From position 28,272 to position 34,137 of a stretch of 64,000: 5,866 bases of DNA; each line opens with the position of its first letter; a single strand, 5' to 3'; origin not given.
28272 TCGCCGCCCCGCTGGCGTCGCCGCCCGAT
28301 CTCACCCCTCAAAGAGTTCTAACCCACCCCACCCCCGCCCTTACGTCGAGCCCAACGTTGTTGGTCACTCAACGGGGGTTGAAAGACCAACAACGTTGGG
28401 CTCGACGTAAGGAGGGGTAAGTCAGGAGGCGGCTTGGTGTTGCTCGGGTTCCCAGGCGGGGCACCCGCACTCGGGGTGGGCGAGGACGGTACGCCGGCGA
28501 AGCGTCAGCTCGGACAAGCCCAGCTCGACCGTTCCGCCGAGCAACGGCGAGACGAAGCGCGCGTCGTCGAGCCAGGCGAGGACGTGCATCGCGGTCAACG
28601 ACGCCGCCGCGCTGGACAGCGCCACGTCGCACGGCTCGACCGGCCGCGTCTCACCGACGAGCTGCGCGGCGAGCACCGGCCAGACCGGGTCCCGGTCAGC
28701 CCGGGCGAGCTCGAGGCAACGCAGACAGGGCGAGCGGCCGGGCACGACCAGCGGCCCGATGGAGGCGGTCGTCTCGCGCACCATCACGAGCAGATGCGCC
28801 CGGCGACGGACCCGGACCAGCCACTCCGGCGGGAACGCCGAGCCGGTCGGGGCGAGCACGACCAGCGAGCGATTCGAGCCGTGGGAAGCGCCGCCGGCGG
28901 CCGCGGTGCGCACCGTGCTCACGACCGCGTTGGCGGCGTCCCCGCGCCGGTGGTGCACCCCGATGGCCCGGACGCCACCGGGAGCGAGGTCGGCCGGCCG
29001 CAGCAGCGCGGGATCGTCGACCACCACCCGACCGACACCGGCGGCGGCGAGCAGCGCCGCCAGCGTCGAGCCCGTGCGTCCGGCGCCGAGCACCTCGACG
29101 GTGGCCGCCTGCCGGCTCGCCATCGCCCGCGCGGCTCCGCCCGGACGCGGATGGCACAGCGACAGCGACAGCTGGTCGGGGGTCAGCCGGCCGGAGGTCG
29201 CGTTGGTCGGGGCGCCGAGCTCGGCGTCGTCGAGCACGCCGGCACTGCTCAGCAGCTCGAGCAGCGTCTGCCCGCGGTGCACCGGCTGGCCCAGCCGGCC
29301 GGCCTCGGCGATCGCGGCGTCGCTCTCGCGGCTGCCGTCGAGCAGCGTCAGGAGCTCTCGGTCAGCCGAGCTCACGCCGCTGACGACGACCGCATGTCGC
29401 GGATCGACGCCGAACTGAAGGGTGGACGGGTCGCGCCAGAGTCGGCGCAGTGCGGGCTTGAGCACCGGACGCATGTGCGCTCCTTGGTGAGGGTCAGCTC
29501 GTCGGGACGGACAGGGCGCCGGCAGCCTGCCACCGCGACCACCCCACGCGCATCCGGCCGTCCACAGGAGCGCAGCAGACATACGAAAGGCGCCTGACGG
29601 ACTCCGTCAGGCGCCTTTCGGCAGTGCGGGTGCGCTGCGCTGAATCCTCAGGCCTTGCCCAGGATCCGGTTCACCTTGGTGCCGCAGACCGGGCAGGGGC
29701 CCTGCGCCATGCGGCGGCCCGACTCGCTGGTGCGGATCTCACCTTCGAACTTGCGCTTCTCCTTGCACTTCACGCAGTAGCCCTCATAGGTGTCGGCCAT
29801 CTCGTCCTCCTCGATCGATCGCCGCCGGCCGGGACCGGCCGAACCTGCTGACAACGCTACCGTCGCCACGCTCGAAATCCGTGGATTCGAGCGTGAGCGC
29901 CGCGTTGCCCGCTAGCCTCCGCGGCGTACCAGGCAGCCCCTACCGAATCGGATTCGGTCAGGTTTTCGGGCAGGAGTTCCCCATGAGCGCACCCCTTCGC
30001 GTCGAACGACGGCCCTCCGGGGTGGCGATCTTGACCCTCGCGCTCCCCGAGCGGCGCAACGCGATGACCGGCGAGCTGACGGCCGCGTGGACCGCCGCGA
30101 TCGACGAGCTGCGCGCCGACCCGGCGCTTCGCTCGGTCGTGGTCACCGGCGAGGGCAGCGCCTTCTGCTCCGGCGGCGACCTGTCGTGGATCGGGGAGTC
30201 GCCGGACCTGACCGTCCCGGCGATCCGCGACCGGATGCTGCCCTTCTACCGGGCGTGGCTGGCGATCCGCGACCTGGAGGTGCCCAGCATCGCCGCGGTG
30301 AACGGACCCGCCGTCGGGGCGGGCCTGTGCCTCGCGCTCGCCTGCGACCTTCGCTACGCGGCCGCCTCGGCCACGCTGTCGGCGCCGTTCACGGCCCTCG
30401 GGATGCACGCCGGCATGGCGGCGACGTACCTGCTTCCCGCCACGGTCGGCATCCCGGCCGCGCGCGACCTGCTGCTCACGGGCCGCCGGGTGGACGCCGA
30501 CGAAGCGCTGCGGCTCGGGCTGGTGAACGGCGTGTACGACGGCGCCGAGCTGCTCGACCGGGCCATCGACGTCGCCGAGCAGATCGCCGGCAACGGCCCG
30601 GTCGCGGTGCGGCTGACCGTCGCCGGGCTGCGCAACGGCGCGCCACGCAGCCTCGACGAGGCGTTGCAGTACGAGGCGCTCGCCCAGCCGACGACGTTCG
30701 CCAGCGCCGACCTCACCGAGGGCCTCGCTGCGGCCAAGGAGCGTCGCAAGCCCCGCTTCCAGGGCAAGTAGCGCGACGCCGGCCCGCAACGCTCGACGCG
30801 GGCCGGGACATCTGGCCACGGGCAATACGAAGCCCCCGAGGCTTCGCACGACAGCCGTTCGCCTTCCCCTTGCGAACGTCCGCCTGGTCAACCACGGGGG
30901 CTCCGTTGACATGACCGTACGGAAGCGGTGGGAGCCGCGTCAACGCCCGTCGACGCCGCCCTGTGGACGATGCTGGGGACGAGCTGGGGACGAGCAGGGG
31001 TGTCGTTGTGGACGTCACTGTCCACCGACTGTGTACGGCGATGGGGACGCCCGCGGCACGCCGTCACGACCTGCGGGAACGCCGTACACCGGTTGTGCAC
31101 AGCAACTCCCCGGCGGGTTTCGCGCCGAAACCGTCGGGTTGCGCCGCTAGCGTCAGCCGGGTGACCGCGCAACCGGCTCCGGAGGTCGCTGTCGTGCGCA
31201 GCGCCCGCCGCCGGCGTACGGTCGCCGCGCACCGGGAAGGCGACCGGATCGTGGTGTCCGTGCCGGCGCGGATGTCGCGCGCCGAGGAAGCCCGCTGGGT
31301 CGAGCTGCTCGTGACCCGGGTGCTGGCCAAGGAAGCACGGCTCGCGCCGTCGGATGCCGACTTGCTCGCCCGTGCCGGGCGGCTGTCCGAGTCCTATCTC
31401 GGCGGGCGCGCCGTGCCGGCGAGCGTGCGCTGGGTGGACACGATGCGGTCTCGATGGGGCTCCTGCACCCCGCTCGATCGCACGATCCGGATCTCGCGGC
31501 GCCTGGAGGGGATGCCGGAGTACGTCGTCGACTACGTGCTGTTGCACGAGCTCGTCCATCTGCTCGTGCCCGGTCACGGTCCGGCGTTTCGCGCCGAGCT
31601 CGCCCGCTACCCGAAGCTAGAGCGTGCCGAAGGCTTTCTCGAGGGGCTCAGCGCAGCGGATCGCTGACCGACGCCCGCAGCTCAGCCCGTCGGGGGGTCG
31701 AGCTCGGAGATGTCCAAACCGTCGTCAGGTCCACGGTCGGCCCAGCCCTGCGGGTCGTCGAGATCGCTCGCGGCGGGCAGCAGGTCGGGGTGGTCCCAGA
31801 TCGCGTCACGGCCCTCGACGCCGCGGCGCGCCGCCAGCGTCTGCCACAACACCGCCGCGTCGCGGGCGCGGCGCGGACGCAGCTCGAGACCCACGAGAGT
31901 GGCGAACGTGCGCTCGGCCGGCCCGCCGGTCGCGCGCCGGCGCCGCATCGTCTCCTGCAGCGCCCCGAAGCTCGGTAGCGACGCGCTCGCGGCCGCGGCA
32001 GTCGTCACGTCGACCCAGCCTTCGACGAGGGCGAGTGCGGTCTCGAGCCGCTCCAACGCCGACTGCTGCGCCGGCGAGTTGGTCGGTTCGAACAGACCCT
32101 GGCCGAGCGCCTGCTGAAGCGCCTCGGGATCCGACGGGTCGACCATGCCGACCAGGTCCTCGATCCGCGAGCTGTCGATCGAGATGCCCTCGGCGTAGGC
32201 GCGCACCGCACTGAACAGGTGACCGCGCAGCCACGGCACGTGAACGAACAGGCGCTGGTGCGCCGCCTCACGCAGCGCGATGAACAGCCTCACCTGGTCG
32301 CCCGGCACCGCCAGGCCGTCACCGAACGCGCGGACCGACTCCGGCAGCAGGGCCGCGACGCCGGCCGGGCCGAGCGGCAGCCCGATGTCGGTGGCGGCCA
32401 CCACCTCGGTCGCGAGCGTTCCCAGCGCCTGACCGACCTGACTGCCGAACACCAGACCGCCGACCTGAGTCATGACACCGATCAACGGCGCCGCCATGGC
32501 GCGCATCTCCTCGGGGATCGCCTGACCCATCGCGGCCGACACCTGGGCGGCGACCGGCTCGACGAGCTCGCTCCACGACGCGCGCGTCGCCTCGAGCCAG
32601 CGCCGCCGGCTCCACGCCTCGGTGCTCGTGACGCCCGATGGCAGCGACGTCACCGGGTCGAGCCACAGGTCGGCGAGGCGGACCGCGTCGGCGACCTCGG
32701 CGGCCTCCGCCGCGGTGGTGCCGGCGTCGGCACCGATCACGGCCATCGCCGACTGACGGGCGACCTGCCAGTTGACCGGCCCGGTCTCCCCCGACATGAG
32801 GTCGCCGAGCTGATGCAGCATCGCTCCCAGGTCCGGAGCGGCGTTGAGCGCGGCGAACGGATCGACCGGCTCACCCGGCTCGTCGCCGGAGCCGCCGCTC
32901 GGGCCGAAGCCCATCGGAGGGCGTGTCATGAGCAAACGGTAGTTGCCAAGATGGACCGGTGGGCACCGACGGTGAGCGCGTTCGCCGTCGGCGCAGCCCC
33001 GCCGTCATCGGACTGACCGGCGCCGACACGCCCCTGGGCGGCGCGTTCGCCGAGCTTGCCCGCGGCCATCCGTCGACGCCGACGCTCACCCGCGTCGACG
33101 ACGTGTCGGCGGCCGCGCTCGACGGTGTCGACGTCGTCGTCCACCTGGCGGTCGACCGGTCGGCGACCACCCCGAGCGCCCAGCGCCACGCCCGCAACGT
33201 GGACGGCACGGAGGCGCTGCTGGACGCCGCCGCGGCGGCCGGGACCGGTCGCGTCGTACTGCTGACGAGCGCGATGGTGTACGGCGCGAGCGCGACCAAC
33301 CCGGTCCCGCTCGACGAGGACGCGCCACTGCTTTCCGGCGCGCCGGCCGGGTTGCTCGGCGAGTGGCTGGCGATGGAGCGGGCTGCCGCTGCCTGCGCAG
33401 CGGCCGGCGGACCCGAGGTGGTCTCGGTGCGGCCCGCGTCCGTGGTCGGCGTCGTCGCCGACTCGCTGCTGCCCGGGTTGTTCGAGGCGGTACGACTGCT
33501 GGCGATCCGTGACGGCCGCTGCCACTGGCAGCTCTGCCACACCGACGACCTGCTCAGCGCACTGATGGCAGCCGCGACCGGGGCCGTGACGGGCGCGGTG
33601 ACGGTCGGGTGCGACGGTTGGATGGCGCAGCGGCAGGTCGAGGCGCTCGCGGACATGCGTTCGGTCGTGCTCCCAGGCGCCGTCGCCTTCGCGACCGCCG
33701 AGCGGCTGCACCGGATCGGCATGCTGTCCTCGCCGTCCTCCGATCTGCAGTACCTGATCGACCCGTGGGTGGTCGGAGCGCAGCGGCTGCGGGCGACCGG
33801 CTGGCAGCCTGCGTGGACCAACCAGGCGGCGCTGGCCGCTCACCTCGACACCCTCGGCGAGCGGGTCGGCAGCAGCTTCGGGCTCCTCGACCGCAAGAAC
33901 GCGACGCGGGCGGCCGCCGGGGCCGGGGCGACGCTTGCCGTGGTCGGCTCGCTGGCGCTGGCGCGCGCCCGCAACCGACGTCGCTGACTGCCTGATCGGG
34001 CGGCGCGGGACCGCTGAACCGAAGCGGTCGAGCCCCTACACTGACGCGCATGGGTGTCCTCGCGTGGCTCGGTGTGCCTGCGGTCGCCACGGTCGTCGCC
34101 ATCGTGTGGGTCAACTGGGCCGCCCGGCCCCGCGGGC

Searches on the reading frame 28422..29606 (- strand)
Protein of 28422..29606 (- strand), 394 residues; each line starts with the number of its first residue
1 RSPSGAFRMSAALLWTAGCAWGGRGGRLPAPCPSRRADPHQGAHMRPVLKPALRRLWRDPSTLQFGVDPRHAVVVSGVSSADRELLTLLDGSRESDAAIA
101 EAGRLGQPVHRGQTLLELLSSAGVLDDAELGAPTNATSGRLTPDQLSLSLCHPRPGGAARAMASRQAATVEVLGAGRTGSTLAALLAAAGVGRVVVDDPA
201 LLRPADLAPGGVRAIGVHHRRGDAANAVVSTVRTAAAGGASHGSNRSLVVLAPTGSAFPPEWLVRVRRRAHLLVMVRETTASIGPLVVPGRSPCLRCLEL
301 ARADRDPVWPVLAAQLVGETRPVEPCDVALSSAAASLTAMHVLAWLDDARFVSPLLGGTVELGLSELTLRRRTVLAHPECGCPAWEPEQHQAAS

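Call 8: search_protein_families(library=pfam, proteins=[window:28422-29606:-], max_evalue=0.001)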
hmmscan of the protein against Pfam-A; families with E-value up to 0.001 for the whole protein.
window:28422-29606:- (394 aa): 1 family
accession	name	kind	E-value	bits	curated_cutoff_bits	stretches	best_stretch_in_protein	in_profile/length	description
PF00899.27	ThiF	-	1.8e-06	27.7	28.1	1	167-205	20-58/238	ThiF family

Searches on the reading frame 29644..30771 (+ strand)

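Call 8: search_protein_families(library=pfam, proteins=[window:29644-30771:+], max_evalue=0.001)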
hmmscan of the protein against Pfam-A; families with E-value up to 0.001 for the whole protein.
window:29644-30771:+ (375 aa): 2 families
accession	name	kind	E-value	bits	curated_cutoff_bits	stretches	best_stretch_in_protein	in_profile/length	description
PF00378.25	ECH_1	-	2.6e-52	178.1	27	1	123-374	2-250/251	Enoyl-CoA hydratase/isomerase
PF16113.10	ECH_2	-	2.7e-27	96.6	27.2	1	128-299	2-173/335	Enoyl-CoA hydratase/isomerase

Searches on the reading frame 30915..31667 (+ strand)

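Call 8: search_protein_families(library=pfam, proteins=[window:30915-31667:+], max_evalue=0.001)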
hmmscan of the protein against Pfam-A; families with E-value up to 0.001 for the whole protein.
window:30915-31667:+ (250 aa): 2 families
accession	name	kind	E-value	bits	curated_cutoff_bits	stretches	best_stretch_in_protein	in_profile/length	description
PF01863.23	YgjP-like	-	2.3e-19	70.7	26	1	174-232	136-193/207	YgjP-like, metallopeptidase domain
PF10263.15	SprT-like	-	9.1e-07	29.1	25.6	1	157-231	8-94/108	SprT-like family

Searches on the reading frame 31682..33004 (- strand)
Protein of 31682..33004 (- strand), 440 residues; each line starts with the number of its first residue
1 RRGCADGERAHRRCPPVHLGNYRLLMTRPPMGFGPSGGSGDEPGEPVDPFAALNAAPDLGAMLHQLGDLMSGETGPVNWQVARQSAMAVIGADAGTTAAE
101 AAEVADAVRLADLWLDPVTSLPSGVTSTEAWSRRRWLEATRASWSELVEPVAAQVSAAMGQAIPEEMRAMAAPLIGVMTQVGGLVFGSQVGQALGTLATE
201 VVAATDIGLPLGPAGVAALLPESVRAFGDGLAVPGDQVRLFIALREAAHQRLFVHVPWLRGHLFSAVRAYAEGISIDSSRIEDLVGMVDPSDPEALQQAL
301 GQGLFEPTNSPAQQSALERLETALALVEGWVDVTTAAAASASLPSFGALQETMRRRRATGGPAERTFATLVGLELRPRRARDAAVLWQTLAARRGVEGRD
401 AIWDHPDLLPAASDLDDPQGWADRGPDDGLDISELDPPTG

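Call 8: search_protein_families(library=pfam, proteins=[window:31682-33004:-], max_evalue=0.001)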
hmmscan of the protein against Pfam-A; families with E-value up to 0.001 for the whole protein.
window:31682-33004:- (440 aa): 1 family
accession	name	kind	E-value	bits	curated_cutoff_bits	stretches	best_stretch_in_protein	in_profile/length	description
PF10103.15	Zincin_2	-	1e-128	429.9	25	1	77-421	1-343/344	Zincin-like metallopeptidase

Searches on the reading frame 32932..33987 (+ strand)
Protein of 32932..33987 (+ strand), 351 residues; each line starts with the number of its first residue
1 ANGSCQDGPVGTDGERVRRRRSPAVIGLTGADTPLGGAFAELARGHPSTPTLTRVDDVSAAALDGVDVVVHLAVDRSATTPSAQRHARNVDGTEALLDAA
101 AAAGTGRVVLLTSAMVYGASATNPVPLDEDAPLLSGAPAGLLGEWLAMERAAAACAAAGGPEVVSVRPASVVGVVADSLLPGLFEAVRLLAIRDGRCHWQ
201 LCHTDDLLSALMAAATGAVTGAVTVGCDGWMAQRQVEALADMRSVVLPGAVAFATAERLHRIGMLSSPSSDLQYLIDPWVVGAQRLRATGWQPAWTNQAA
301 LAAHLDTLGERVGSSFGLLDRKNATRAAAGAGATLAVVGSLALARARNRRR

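Call 8: search_protein_families(library=pfam, proteins=[window:32932-33987:+], max_evalue=0.001)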
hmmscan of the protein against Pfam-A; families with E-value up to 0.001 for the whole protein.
window:32932-33987:+ (351 aa): 3 families
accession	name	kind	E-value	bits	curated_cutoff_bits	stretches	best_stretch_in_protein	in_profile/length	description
PF01370.27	Epimerase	-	1.5e-14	54.4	20.9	1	52-217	50-227/240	NAD dependent epimerase/dehydratase family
PF13460.12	NAD_binding_10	-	4.1e-05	24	27.2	1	54-124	50-109/184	NAD(P)H-binding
PF01073.25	3Beta_HSD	-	0.00027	20.5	22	1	60-121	61-125/280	3-beta hydroxysteroid dehydrogenase/isomerase family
